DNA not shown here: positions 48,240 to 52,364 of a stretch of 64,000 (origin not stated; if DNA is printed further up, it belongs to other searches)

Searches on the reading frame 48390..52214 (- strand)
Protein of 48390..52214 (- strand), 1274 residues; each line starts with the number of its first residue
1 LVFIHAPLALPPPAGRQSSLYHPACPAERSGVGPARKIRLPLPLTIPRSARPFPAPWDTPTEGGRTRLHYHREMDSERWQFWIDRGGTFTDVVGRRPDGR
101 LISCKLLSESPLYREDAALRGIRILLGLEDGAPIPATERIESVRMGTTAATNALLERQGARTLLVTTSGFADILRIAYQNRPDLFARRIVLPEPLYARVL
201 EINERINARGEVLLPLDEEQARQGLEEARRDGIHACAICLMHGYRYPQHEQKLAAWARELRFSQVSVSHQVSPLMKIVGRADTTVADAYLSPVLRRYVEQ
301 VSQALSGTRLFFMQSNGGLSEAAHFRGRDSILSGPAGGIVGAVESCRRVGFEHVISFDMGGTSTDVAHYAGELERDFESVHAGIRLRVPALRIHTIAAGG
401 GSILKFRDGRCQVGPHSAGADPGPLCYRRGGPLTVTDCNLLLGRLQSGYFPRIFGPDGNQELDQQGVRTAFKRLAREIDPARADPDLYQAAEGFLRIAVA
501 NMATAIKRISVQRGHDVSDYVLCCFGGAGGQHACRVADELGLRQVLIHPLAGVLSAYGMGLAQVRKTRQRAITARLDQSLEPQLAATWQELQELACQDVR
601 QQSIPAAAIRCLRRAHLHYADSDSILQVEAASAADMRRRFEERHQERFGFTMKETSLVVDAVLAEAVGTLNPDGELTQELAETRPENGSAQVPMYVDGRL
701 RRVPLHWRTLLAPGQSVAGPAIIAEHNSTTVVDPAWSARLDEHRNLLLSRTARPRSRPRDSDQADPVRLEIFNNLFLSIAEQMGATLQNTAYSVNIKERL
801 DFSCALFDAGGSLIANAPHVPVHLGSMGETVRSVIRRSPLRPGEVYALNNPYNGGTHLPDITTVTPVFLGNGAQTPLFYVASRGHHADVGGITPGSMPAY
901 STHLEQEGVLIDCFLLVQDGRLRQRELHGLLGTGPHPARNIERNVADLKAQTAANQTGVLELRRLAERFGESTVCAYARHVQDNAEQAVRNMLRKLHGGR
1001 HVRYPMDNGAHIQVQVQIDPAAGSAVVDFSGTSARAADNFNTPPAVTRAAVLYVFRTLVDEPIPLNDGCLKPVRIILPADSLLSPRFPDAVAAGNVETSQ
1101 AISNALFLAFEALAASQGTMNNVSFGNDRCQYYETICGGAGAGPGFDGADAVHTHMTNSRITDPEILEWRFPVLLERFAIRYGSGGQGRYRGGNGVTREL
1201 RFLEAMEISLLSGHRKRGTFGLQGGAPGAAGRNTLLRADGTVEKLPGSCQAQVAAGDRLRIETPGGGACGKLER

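Call 68: search_protein_families(library=pfam, proteins=[window:48390-52214:-], max_evalue=0.00001)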
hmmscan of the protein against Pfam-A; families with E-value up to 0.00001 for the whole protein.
window:48390-52214:- (1274 aa): 4 families
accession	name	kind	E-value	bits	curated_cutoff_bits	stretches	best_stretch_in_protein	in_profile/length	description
PF02538.19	Hydantoinase_B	-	9.9e-192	638.4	26.8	1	765-1271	1-518/519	Hydantoinase B/oxoprolinase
PF01968.24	Hydantoinase_A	-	1.1e-104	350.3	22.9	1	280-567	1-290/291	Hydantoinase/oxoprolinase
PF05378.19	Hydant_A_N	-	2.8e-55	187.2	25.2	1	81-259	2-174/176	Hydantoinase/oxoprolinase N-terminal region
PF19278.4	Hydant_A_C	-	7.7e-09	35.7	21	1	582-747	12-189/193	Hydantoinase/oxoprolinase C-terminal domain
